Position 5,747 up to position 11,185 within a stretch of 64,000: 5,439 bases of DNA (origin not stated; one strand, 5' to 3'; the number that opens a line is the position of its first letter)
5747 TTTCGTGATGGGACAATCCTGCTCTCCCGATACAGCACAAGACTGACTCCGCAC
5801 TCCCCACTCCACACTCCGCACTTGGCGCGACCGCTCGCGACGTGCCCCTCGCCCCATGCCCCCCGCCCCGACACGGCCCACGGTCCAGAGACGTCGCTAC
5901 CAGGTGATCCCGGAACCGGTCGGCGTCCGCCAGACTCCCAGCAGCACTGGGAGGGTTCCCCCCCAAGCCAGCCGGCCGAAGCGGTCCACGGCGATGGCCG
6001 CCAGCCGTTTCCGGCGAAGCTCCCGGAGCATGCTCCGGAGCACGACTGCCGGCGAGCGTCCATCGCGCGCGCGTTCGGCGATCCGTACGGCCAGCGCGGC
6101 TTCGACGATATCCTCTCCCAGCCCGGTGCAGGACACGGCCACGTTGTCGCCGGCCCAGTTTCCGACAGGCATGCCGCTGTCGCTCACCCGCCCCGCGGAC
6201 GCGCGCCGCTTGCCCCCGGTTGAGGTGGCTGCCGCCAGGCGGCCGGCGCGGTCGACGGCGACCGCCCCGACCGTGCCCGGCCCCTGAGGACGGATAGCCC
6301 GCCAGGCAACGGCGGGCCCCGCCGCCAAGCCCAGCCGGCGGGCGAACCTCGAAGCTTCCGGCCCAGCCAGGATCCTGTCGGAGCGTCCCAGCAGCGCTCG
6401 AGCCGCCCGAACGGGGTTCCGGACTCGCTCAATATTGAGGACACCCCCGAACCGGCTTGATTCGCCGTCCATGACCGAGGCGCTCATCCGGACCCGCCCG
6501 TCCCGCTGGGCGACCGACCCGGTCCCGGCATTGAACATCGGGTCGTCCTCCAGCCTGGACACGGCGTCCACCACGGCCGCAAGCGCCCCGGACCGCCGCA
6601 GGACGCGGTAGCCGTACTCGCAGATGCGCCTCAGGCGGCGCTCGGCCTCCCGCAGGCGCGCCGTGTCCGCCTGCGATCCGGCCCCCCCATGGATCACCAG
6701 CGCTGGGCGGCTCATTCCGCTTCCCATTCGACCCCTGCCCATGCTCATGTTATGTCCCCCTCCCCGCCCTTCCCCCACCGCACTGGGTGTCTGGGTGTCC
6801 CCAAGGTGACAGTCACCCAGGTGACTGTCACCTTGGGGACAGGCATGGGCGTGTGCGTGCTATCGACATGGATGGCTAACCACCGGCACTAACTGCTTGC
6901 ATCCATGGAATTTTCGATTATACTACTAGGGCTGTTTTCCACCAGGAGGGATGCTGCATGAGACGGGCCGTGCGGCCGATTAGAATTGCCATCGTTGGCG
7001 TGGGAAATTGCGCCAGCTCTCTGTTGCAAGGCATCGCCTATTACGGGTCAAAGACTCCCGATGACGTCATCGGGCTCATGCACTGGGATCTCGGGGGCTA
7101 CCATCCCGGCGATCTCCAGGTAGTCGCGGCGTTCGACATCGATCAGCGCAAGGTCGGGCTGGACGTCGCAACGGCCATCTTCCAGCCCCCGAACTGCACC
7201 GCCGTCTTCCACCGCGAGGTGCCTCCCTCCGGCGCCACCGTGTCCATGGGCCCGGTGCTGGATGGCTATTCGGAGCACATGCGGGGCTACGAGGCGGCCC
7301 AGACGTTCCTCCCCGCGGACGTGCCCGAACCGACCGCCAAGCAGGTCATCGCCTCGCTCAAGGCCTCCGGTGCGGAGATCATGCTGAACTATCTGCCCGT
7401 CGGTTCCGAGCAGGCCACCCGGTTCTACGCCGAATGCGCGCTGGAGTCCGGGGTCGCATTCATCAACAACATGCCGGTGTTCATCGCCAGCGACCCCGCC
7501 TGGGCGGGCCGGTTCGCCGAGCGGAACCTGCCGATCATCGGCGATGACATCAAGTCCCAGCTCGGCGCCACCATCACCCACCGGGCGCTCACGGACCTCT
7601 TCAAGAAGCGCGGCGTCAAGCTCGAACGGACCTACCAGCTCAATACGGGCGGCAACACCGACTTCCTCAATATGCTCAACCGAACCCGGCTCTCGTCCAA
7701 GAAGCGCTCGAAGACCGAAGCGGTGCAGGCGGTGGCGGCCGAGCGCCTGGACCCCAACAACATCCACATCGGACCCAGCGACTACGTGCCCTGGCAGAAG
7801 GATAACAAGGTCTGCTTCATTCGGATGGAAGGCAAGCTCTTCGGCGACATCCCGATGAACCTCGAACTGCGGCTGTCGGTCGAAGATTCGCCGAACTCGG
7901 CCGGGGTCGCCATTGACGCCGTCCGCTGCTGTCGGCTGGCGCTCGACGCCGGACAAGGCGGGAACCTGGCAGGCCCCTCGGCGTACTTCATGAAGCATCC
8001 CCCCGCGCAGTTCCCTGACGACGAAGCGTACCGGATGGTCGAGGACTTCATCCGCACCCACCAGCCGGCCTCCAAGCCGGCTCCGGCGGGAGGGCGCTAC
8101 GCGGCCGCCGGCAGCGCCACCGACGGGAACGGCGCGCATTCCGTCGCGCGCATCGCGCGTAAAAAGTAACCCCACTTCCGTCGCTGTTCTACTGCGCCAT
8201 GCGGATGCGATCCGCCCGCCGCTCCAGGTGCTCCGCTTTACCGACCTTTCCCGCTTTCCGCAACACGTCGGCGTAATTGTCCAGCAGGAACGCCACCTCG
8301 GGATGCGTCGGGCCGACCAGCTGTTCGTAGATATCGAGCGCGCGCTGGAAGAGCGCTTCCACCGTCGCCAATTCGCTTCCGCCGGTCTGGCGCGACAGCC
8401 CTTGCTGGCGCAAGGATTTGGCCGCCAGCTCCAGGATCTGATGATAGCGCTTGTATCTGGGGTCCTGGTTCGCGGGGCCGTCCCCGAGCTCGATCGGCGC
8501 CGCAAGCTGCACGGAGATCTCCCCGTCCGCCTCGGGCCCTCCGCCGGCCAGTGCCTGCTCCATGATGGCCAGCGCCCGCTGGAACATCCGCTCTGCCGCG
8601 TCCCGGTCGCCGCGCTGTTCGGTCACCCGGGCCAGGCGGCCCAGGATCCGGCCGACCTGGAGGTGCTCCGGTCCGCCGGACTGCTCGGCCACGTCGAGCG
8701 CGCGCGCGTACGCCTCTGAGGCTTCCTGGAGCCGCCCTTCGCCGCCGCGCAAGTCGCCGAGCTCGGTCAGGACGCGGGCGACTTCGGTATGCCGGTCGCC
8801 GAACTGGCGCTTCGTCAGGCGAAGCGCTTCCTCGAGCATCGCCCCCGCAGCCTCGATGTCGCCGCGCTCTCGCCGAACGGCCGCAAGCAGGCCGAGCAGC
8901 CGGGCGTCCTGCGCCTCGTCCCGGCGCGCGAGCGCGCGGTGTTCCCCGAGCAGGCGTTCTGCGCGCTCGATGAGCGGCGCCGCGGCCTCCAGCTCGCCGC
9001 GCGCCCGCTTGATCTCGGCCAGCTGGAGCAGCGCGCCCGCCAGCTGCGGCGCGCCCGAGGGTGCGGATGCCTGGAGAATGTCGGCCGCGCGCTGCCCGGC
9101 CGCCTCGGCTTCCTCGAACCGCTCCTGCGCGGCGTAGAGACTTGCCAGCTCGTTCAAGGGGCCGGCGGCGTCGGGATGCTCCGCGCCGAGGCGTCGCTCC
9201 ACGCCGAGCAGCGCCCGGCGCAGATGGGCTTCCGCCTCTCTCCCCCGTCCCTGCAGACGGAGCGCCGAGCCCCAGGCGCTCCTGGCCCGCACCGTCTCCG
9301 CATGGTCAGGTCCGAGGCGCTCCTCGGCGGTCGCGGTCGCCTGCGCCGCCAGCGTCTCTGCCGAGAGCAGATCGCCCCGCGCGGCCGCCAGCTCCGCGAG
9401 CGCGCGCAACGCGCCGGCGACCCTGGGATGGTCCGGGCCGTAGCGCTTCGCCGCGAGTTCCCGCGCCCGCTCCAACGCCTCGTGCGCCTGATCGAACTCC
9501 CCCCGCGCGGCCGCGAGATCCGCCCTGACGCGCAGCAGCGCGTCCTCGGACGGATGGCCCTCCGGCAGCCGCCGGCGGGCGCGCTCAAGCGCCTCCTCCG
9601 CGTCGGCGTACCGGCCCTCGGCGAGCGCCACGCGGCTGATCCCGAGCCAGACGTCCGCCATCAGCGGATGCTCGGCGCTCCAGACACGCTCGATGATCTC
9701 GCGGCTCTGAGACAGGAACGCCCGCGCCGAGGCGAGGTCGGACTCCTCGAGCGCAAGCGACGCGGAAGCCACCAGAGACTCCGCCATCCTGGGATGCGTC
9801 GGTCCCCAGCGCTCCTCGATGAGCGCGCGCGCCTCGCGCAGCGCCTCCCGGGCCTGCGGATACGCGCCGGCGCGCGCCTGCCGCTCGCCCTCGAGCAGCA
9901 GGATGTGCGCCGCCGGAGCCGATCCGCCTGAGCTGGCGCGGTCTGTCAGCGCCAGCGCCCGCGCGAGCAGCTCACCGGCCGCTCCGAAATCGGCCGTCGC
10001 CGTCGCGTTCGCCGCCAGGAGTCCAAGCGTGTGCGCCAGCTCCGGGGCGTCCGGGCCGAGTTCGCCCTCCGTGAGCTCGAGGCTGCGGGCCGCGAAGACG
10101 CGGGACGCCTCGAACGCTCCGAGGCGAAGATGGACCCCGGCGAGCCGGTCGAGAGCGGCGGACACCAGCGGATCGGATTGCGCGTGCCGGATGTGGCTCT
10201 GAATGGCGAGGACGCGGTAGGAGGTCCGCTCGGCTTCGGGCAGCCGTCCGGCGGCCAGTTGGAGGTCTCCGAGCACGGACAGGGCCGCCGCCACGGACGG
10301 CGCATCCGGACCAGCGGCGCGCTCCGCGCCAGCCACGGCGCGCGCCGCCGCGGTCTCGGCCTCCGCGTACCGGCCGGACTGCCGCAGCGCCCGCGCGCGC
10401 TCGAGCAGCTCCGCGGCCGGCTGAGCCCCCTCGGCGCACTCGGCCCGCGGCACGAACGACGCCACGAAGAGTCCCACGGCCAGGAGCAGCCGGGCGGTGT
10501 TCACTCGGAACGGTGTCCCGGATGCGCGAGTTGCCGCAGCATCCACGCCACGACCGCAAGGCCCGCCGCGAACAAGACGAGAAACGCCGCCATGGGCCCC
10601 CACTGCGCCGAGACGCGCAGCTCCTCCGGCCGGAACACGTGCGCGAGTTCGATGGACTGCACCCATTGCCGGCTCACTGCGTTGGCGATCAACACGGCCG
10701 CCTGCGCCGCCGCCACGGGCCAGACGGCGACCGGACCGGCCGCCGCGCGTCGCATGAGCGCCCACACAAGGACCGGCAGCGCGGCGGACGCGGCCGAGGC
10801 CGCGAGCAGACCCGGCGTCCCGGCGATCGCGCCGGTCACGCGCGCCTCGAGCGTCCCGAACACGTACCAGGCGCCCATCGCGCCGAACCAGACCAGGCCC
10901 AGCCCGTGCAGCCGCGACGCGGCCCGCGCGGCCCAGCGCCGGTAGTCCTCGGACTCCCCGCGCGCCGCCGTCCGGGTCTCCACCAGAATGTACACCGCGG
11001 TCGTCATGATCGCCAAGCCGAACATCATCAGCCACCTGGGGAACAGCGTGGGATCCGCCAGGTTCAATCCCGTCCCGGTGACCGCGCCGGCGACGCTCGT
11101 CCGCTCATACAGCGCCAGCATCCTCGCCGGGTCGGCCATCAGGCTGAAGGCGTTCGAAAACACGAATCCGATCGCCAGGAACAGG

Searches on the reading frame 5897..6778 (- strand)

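Call 26: search_protein_families(library=pfam, proteins=[window:5897-6778:-], max_evalue=0.00001)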
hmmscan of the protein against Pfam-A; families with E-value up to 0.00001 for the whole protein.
window:5897-6778:- (293 aa): 1 family
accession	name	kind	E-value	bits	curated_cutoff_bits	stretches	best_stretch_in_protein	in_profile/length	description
PF01112.23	Asparaginase_2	-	6.6e-70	236.1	27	2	25-152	1-131/309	Asparaginase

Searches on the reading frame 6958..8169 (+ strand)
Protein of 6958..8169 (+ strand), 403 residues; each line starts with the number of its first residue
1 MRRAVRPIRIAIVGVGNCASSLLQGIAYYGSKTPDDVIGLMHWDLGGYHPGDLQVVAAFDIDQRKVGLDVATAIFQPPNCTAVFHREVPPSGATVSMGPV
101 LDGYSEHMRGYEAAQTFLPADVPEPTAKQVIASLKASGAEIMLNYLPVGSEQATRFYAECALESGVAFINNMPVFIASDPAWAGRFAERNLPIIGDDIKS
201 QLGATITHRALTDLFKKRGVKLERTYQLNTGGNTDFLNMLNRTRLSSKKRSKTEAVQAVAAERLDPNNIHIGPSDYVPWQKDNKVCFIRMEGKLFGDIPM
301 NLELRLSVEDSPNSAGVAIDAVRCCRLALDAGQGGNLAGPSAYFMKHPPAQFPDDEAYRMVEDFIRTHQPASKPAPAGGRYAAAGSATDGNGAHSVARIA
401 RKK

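Call 26: search_protein_families(library=pfam, proteins=[window:6958-8169:+], max_evalue=0.00001)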
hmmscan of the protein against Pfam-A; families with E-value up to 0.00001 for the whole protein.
window:6958-8169:+ (403 aa): 1 family
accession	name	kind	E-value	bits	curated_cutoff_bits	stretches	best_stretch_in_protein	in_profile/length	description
PF01658.22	Inos-1-P_synth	-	5.6e-36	123.4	27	1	203-311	1-107/107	Myo-inositol-1-phosphate synthase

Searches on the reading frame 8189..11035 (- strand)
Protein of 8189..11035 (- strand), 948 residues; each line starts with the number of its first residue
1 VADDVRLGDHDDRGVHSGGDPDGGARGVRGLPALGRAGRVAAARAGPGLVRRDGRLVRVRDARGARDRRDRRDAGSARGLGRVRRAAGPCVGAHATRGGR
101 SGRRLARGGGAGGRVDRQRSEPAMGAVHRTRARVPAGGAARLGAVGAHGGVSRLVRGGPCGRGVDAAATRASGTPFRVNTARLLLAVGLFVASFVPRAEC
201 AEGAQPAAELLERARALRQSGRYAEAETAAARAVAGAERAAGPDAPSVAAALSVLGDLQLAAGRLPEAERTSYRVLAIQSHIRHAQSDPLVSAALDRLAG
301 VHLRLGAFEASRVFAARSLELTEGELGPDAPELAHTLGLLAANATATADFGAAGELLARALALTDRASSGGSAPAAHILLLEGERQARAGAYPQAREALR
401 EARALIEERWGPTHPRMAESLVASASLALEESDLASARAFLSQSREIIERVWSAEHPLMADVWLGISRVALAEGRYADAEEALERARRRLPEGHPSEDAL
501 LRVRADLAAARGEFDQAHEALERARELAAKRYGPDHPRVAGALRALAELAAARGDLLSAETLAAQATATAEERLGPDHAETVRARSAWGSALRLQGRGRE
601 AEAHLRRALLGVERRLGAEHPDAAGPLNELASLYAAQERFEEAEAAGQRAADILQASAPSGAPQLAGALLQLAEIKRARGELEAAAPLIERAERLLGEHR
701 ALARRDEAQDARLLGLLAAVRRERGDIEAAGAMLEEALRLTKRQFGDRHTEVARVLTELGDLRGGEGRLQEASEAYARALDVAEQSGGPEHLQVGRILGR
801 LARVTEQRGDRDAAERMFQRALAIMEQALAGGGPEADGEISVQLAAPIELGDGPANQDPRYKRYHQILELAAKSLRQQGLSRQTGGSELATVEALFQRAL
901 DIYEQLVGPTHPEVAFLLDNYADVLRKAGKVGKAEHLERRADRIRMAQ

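Call 3: search_protein_families(library=pfam, proteins=[window:8189-11035:-], max_evalue=1)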
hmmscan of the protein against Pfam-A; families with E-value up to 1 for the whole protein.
window:8189-11035:- (948 aa): 21 families
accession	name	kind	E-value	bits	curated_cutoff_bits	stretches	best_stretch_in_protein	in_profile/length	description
PF13424.12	TPR_12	-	5.3e-83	273.7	30.1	11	760-827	10-77/77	Tetratricopeptide repeat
PF24885.1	TPR_NPHP3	-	1.1e-50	172.7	100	8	512-609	113-210/239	Nephrocystin-3 TPR domain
PF13374.12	TPR_10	-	2e-34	117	27.5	9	589-622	9-42/42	Tetratricopeptide repeat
PF17874.7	TPR_MalT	-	6.6e-33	114.8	45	5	724-828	53-155/336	MalT-like TPR region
PF07719.23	TPR_2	-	9.4e-11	41.4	27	5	460-491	1-32/34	Tetratricopeptide repeat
PF13181.12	TPR_8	-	1.3e-10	41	25.7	1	753-785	1-33/34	Tetratricopeptide repeat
PF00515.34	TPR_1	-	3.5e-08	33.4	27.8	0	753-784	1-32/34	Tetratricopeptide repeat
PF13428.12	TPR_14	-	5.3e-08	33.2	23.5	3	461-492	2-33/44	Tetratricopeptide repeat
PF13432.12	TPR_16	-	9.4e-07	29.6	32.7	4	211-277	1-58/65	Tetratricopeptide repeat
PF14559.12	TPR_19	-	5.1e-06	27.1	25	3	428-492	1-57/68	Tetratricopeptide repeat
PF25058.1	ARM_TT21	-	1.2e-05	25.8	27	1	459-523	56-119/155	Tetratricopeptide repeat protein 21 ARM repeat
PF13176.12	TPR_7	-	0.00059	20.2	27.9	1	798-827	2-31/36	Tetratricopeptide repeat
PF04910.20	Tcf25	-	0.0015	18.2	24.2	0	666-692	39-65/337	Transcriptional repressor TCF25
PF13431.12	TPR_17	-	0.0022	18.6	24.4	0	620-645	9-34/34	Tetratricopeptide repeat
PF14357.11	DUF4404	-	0.005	17.9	27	0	498-548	24-76/83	Domain of unknown function (DUF4404)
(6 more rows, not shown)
